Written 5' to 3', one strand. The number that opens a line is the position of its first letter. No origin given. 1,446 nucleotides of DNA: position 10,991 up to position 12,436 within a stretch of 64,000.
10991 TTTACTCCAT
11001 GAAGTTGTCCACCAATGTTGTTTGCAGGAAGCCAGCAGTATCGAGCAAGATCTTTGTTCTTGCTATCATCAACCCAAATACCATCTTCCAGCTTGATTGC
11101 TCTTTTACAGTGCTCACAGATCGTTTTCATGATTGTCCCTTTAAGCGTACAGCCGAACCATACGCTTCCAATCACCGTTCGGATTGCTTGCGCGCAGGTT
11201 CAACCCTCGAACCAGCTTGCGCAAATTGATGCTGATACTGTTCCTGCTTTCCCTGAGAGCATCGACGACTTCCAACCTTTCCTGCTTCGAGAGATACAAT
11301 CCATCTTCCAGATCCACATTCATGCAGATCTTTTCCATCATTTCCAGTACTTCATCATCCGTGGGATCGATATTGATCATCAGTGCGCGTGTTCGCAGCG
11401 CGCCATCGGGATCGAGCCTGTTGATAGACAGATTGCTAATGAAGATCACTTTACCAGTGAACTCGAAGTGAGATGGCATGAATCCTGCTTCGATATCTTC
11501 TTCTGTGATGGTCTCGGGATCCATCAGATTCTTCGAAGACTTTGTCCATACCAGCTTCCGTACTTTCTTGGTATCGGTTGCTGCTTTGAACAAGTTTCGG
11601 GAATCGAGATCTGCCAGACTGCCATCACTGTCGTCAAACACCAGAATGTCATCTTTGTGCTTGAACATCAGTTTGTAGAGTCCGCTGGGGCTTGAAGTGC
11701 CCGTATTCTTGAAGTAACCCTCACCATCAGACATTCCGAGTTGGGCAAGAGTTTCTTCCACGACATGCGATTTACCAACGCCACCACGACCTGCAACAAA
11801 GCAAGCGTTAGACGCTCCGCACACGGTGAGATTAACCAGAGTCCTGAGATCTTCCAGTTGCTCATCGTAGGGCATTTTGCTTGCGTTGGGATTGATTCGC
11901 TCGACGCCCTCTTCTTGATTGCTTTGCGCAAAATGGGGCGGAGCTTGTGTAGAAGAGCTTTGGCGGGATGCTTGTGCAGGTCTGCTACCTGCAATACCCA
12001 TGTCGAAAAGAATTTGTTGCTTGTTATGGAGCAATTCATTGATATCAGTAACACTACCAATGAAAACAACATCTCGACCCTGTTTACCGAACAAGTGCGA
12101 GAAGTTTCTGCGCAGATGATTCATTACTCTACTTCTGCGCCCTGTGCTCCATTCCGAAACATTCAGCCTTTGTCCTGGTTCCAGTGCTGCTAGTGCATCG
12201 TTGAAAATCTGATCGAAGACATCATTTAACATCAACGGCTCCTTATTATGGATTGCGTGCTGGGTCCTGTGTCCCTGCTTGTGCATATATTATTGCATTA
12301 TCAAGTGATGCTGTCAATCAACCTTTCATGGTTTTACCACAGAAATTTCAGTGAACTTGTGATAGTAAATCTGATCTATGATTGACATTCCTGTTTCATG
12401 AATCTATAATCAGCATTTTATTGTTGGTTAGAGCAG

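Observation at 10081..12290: Second compositional island (about 50% GC) encoding a P-loop NTPase and small partners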

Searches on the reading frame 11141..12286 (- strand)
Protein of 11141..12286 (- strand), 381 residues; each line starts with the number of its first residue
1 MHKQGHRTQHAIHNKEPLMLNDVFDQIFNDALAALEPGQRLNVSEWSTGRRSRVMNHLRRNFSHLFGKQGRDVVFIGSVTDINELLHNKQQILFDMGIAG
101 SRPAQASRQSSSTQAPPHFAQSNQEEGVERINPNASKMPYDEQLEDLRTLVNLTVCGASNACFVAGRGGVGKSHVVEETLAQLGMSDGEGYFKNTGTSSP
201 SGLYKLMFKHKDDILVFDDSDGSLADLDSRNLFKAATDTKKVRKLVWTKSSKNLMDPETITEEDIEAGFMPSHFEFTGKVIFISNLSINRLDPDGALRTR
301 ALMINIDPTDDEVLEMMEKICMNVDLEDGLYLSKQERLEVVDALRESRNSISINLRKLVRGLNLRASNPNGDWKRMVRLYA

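Call 4: search_protein_families(library=pfam, proteins=[window:11141-12286:-], max_evalue=0.1)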
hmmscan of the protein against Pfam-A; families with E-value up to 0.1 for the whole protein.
window:11141-12286:- (381 aa): 4 families
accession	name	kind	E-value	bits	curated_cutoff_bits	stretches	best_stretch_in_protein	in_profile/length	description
PF13191.12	AAA_16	-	2e-05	25.6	32.6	1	141-186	6-51/167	AAA ATPase domain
PF20720.3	nSTAND3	-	0.0031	17.7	27.2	0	159-223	17-77/155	Novel STAND NTPase 3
PF13401.12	AAA_22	-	0.069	13.9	27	0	161-209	7-56/130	AAA domain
PF25199.1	nSTAND_NTPase5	-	0.089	13.1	34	0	157-228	39-113/145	Novel STAND NTPase 5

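Call 6: search_dna_similar(query=window:11141-12286:-, collection=phages, mode=protein, max_rows=30, max_evalue=0.001)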
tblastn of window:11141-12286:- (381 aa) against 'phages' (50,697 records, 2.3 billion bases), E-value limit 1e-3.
Records with a match: 1251; places in all: 1251; records where one place covers at least 80% of the query: 0.
Best place of each record, by identity: <60% 1251.
By first word of the organism name: Escherichia 530; Klebsiella 149; Vibrio 110; Shigella 76; Acinetobacter 67; Aeromonas 45; Enterobacteria 43; Enterobacter 36; Salmonella 35; Yersinia 35; and 26 more.
By host as written in the record: Escherichia coli 221; - 201; Klebsiella pneumoniae 31; Escherichia coli B 24; Escherichia coli O157:H7 23; Shigella sp. 21; Acinetobacter baumannii 19; Escherichia coli K-12 15; and 324 more.
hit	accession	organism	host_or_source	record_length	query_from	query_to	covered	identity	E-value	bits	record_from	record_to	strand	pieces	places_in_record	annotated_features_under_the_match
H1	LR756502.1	uncultured phage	metagenomic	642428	120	375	67%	32.0%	2e-23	108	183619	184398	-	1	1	record has no annotation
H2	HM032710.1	Acinetobacter phage Ac42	-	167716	121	367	65%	27.6%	1e-11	72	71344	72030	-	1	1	nrdC.10: NrdC.10 conserved hypothetical protein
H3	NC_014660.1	Acinetobacter phage Ac42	-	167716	121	367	65%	27.6%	1e-11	72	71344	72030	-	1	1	nrdC.10: hypothetical protein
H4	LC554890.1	Ralstonia phage RP13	Ralstonia solanacearum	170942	141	372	61%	29.0%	4e-11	71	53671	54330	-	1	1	hypothetical protein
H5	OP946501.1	Acinetobacter phage vB_AbaM_DLP1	Acinetobacter baumannii AB5075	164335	118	367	66%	26.8%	7e-11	70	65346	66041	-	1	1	putative processivity clamp loader protein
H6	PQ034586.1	Acinetobacter phage vB_AbaM_DLP3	Acinetobacter baumannii AB5075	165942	118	367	66%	26.8%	7e-11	70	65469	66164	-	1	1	putative processivity clamp loader protein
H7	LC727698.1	Pseudomonas phage sp. 30-3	Pseudomonas aeruginosa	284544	144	374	61%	28.7%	1e-8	63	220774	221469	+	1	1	hypothetical protein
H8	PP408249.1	Pseudomonas phage vB_Pa-PAC2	Pseudomonas aeruginosa PAO1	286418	144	374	61%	28.7%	1e-8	63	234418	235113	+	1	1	thioredoxin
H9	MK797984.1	Pseudomonas phage vB_PaeM_PA5oct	-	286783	144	374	61%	28.7%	1e-8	63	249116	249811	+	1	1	thioredoxin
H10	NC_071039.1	Pseudomonas phage vB_PaeM_PA5oct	-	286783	144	374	61%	28.7%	1e-8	63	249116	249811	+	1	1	unknown function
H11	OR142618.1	Pseudomonas phage Callisto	Pseudomonas aeruginosa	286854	144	374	61%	28.7%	1e-8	63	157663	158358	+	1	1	hypothetical protein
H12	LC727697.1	Pseudomonas phage sp. 30-2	Pseudomonas aeruginosa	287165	144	374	61%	28.7%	1e-8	63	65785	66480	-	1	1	hypothetical protein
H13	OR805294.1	Pseudomonas phage Ettore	Pseudomonas aeruginosa PAO1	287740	144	374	61%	28.7%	1e-8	63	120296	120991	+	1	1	hypothetical protein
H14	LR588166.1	Pseudomonas phage vB_PaeM_MIJ3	-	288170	144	374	61%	28.7%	1e-8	63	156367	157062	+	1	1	hypothetical protein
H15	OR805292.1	Pseudomonas phage Cassandra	Pseudomonas aeruginosa PAO1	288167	144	374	61%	28.7%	1e-8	63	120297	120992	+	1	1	hypothetical protein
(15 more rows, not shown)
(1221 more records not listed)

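Call 7: search_protein_families(library=phrogs, proteins=[window:11141-12286:-], max_evalue=0.01)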
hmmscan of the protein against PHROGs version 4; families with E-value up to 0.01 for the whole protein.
window:11141-12286:- (381 aa): 1 family
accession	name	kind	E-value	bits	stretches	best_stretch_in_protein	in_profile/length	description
phrog_1250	-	unknown function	2.1e-28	100.3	1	128-377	73-321/327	unknown function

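Call 8: search_protein_families(library=padloc, proteins=[window:11141-12286:-], max_evalue=0.01)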
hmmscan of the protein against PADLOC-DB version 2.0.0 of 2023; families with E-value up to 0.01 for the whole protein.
window:11141-12286:- (381 aa): 0 families

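Call 19: find_homologous_proteins(query=window:11141-12232:-, max_evalue=0.00001)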
Query window:11141-12232:- (363 aa): 590 proteins with E <= 0.00001 among 6115 candidates; the best 120 are listed.
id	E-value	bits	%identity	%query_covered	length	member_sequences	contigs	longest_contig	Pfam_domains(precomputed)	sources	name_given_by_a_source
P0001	2.2e-239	811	100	100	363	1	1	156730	PF13191.13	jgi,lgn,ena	-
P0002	3.3e-186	636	77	100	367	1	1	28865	PF13191.13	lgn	-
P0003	2.2e-180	617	76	100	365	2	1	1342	-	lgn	-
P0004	1.3e-179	615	75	100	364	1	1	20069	PF13191.13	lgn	-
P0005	3.2e-175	600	75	100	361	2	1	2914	PF13191.13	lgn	-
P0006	1.2e-152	526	66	100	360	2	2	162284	-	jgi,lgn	jgi:hypothetical protein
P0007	4.0e-111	389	55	95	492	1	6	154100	-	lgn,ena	-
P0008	6.1e-111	389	55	92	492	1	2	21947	-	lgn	-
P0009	6.7e-105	369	53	98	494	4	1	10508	-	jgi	jgi:hypothetical protein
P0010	3.3e-104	367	48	100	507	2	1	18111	-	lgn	-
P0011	4.8e-104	366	49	100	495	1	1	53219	-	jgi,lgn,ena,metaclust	metaclust:\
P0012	1.8e-103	364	50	98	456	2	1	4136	-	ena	-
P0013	3.8e-103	363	49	100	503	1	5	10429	-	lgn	-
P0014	4.7e-102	360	51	100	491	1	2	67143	-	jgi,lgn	jgi:hypothetical protein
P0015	1.5e-101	358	47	99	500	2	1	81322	PF13191.13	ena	-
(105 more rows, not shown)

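Call 20: find_encoding_contigs(protein=P0006, flank=8000, max_places=2)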
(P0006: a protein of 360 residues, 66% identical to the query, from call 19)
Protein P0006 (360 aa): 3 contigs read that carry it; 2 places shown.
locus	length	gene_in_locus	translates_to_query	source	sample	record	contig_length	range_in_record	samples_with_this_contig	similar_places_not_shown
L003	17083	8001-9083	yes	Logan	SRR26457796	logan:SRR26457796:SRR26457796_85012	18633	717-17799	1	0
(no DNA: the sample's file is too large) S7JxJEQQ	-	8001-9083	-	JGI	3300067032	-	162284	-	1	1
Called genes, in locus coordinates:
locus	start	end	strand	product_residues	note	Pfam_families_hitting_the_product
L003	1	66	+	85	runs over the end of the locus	-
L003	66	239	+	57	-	-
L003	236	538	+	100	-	-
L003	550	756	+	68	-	-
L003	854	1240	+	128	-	-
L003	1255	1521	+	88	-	-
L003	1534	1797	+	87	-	-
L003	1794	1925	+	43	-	-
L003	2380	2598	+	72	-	-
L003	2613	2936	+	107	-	-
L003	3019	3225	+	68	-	-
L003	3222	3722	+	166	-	-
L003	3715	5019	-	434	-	PF05345:He_PIG (weak), PF13385:Laminin_G_3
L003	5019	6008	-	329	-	-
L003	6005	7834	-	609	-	PF13385:Laminin_G_3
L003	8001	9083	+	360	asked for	-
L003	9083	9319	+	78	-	-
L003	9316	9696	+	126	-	-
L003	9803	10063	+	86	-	PF26092:T4_Y16D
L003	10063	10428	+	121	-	-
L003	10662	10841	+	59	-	-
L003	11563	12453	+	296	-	-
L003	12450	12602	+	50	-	-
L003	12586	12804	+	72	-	-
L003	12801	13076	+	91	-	-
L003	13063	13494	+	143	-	PF00075:RNase_H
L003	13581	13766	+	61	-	-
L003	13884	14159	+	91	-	-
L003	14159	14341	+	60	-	-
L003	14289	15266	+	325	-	PF23942:DUF7277 (weak), PF23940:DUF7275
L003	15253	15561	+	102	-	-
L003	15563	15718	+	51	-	-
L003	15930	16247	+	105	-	-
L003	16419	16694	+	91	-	-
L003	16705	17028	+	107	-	PF24043:DUF7352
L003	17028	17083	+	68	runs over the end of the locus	-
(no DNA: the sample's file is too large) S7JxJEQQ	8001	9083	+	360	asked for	-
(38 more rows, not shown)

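Call 21: find_encoding_contigs(protein=P0007, flank=8000, max_places=2)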
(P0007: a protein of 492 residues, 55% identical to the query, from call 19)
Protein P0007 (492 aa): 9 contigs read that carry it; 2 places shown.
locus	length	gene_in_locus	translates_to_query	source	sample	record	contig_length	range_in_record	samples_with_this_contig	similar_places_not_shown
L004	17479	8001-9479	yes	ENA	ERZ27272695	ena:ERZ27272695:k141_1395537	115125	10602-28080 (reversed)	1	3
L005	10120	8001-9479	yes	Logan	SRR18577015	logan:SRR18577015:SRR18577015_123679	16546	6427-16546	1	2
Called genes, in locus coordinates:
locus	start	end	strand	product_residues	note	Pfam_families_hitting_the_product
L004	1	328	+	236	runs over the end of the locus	PF02562:PhoH, PF13604:AAA_30 (weak), PF13245:AAA_19 (weak)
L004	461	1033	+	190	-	-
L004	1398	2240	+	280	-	PF02739:5_3_exonuc_N, PF09293:RNaseH_C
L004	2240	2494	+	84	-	PF09723:Zn_ribbon_8 (weak)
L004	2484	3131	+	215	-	-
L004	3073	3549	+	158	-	PF07486:Hydrolase_2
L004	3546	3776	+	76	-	PF16805:Trans_coact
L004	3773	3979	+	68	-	-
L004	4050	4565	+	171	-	PF08993:T4_Gp59_N (weak)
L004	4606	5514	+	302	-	PF08804:gp32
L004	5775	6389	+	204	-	PF16473:Rv2179c-like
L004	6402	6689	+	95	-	PF11126:Phage_DsbA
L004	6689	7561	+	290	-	PF04055:Radical_SAM (weak)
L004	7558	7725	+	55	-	-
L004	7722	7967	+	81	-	-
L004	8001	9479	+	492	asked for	-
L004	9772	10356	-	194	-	-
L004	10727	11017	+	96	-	-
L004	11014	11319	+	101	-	-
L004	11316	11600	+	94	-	-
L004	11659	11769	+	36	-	-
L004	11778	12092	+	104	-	-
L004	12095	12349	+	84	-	-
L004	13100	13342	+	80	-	-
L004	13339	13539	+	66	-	-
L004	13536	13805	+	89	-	-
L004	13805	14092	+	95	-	-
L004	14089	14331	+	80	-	-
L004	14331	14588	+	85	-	-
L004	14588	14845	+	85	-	-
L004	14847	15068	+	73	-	-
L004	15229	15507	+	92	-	-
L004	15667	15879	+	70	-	-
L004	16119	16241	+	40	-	-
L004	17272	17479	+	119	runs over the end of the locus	PF10686:YAcAr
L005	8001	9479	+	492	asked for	-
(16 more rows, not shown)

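Call 27: get_annotated_region(hit=H2, flank=5000)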
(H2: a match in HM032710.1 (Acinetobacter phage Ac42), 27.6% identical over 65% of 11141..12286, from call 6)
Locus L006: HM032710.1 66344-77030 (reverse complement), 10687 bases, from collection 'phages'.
description: Acinetobacter phage Ac42, complete genome.
organism: Acinetobacter phage Ac42 (NCBI taxid 762660)
taxonomy: Viruses; Duplodnaviria; Heunggongvirae; Uroviricota; Caudoviricetes; Straboviridae; Twarogvirinae
host: -; source: -; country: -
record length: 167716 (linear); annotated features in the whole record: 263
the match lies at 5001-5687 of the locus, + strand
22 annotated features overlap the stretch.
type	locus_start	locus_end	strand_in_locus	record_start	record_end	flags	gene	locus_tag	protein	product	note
CDS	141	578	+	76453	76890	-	vs.1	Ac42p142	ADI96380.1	Vs.1 conserved hypothetical protein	-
CDS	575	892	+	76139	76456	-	vs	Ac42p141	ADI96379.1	Vs valyl-tRNA synthetase modifier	-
CDS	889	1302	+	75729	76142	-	-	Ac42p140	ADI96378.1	hypothetical protein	-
CDS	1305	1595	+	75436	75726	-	-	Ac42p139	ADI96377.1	hypothetical protein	-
CDS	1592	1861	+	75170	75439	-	rI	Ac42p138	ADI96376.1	rI lysis inhibition regulator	membrane protein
CDS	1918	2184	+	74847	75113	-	-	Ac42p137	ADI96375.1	conserved hypothetical bacterial protein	similar to transcriptional regulator, TraR/DksA family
CDS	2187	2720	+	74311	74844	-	-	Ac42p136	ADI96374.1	conserved hypothetical protein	-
CDS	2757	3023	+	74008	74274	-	-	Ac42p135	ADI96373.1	hypothetical protein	-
CDS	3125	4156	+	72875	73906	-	nrdC.11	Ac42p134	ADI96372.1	NrdC.11 conserved hypothetical protein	-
CDS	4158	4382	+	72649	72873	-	-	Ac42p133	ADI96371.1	hypothetical protein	-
CDS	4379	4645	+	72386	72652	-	-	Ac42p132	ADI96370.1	hypothetical protein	-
CDS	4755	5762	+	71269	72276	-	nrdC.10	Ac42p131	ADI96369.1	NrdC.10 conserved hypothetical protein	-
CDS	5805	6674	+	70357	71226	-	-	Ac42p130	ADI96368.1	hypothetical protein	-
CDS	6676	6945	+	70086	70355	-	-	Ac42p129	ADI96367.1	hypothetical protein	-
CDS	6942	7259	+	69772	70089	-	-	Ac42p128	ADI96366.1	hypothetical protein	-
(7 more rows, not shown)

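Call 35: search_solved_structures(query=A2, max_evalue=1, show_alignments=2)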
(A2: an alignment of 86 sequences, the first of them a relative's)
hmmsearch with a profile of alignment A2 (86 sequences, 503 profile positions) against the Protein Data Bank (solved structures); distinct sequences matched with E-value up to 1: 5.
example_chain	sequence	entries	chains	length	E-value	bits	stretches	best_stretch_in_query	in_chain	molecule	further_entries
9ns5_A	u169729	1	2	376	0.095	14.8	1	248-303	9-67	ATPase GET3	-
5bw8_A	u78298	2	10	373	0.53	12.4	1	260-303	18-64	ATPase GET3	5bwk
7q3e_D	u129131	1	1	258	0.53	12.4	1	270-295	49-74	Ciliogenesis and planar polarity effector 2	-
3io3_A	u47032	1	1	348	0.76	11.8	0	278-304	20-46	DEHA2D07832p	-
5wde_A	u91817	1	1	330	0.8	11.8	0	259-302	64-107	Kinesin-like protein KIFC3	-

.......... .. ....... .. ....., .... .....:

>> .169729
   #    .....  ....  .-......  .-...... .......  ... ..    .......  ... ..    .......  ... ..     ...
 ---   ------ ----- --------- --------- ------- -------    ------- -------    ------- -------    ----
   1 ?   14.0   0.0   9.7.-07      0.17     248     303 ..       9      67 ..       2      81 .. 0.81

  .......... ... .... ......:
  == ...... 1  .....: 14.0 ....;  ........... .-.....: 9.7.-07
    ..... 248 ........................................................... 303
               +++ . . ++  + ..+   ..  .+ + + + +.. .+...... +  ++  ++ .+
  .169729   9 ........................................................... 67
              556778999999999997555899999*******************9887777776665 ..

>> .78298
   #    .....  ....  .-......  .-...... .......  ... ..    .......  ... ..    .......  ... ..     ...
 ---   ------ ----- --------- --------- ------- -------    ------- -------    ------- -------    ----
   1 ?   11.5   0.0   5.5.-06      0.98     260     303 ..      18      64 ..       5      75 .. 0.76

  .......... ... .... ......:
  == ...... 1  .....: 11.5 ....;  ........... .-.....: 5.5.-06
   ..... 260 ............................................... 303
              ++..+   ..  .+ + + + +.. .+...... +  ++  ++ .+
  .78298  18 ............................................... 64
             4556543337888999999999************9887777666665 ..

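Call 36: find_related_loci(query=A2, collection=viral_contigs, flank=6000)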
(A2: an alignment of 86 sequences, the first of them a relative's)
Query A2 (363 aa) in viral_contigs; peptide patterns used: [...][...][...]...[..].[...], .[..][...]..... (x = any residue, [..] = any of these).
529 stretches matched a pattern; 408 encode a relative of the query (tblastn E <= 1e-3); the best 80 are kept; 80 distinct loci.
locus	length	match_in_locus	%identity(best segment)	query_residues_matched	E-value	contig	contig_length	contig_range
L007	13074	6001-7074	49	1-363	2e-112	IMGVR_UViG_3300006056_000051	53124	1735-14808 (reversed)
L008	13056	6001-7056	51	1-363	8e-109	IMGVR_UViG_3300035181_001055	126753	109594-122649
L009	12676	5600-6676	48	2-363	5e-107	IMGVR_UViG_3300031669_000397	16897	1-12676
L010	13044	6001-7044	51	2-363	5e-105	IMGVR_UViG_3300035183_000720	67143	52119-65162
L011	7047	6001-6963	51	36-363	3e-102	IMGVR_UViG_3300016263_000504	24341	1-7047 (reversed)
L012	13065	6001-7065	45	4-363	2e-101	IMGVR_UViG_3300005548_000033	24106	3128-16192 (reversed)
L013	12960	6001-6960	49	36-363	1e-101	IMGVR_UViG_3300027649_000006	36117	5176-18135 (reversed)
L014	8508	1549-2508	49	36-363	1e-101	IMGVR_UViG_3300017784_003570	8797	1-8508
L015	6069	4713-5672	50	36-363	1e-101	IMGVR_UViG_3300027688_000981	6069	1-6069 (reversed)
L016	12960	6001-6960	50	36-363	5e-101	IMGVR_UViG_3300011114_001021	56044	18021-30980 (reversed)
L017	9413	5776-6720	50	36-361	4e-100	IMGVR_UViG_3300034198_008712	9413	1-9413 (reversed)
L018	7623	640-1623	46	35-363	6e-99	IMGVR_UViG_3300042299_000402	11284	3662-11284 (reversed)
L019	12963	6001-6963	47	36-363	6e-99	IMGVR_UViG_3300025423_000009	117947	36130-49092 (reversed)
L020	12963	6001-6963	47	36-363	6e-99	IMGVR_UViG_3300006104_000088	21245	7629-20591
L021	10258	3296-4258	47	36-363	6e-99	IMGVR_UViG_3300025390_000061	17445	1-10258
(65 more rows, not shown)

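Call 43: predict_structure(alignment_id=A2)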
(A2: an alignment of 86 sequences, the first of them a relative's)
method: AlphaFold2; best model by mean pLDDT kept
length: 363 residues; sequences in the alignment: 86
mean_pLDDT: 88.4   pTM: 0.67
mean pLDDT of the five models: 88.4, 87.5, 86.7, 86.3, 85.6
residues with pLDDT >= 90: 276; 70-90: 47; 50-70: 13; < 50: 27
segments of 3 or more residues with pLDDT < 50: 87-113
pLDDT, mean of each block of 10 residues (from residue 1): 81 93 86 91 96 95 94 91 50 39 42 62 97 98 97 96 97 92 95 97 91 96 95 90 93 97 96 93 96 95 94 96 93 85 95 92 81
secondary structure, 60 per line:
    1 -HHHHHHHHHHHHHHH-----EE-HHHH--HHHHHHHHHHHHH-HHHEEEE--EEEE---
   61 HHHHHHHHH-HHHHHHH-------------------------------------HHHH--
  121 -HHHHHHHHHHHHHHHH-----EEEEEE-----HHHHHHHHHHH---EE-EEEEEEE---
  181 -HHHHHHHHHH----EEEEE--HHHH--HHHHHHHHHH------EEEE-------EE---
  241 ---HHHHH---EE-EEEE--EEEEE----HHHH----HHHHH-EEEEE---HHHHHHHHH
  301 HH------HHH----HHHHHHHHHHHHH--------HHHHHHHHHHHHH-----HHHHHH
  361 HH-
elements in order: H2-16 H25-28 H31-43 E48-51 E54-57 H61-69 H71-77 H115-118 H122-137 E143-148 H154-164 E171-177 H182-191 E196-200 H203-206 H209-218 E225-228 H244-248 E255-258 E261-265 H270-273 H278-282 E284-288 H292-302 H316-328 H337-349 H355-362

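Call 65: search_protein_families(library=ncbifam, proteins=[window:11141-12232:-], max_evalue=0.1)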
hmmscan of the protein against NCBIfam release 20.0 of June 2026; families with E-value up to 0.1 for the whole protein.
window:11141-12232:- (363 aa): 1 family
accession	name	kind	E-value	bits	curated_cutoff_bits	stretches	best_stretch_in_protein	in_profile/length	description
TIGR02928.1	TIGR02928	subfamily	0.044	12.6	181.3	1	123-165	21-64/366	orc1/cdc6 family replication initiation protein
